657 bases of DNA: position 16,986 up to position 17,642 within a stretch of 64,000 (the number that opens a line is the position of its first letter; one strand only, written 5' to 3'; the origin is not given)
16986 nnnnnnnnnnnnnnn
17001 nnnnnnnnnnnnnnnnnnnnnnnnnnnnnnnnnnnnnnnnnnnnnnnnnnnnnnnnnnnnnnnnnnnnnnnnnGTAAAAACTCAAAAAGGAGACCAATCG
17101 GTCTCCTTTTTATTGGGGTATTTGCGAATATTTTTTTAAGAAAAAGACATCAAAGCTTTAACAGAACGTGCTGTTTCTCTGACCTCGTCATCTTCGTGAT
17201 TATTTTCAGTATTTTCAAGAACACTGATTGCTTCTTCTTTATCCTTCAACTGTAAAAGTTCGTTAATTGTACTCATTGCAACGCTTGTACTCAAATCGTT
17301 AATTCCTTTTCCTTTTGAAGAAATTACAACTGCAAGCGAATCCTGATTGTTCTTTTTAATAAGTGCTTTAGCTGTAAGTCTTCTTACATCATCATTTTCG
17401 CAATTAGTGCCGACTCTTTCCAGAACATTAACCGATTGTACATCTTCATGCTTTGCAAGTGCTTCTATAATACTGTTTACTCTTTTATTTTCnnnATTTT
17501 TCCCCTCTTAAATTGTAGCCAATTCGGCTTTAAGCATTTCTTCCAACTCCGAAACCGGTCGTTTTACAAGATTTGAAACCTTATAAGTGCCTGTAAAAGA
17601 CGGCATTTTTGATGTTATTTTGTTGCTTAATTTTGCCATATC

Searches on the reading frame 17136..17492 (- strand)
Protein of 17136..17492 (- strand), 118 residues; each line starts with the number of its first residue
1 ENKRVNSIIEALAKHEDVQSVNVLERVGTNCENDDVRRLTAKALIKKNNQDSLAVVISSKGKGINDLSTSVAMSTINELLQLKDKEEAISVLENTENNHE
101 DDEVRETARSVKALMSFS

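Call 8: search_protein_families(library=pfam, proteins=[window:17136-17492:-], max_evalue=0.01)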
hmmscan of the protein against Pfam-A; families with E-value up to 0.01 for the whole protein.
window:17136-17492:- (118 aa): 2 families
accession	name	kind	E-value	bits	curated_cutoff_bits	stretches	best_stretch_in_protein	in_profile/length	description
PF13646.12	HEAT_2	-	1.4e-06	28.9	27.7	1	30-109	10-84/88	HEAT repeats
PF20543.3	CowN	-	0.0046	17.9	27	0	72-97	66-91/94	N2-fixation sustaining protein CowN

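Call 40: search_protein_families(library=ncbifam, proteins=[window:17136-17492:-], max_evalue=0.1)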
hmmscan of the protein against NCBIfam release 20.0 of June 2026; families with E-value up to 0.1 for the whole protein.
window:17136-17492:- (118 aa): 1 family
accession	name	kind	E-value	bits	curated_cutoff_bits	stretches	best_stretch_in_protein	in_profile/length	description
NF033689.1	N2Fix_CO_CowN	equivalog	0.025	15.3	48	0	4-31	61-88/89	N(2)-fixation sustaining protein CowN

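Call 86: list_cluster_members(proteins=[window:17136-17492:-, window:17511-17975:-, window:19323-20342:-, window:42975-44411:+, window:34377-35657:-, window:16114-16425:-, window:18206-19057:-])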
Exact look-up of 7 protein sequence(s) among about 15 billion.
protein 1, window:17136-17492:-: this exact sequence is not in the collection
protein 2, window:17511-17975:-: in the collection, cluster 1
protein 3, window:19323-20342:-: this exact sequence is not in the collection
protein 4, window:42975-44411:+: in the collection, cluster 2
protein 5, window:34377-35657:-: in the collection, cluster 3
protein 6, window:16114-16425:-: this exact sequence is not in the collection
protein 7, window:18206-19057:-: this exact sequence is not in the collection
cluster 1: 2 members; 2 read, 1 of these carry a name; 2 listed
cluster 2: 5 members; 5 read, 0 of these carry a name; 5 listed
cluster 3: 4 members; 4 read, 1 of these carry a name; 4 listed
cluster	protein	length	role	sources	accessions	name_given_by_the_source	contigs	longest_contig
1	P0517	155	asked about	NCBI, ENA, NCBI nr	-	-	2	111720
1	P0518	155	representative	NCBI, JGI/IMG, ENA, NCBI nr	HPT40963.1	MAG TPA: hypothetical protein PLG15_01095 [Candidatus Gastranaerophilaceae bacterium] | hypothetical protein [Candidatus Gastranaerophilaceae bacterium]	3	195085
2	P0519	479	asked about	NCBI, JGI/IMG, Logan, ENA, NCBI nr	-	-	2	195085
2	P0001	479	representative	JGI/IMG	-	-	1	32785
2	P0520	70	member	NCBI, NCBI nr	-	-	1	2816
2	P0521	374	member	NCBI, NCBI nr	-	-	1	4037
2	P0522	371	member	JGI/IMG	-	-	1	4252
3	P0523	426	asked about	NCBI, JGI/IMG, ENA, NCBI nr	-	-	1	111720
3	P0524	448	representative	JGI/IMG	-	-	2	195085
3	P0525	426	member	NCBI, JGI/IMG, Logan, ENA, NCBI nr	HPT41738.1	MAG TPA: class II fructose-bisphosphate aldolase [Candidatus Gastranaerophilaceae ... | class II fructose-bisphosphate aldolase [Candidatus Gastranaerophilaceae bacterium]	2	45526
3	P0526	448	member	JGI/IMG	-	-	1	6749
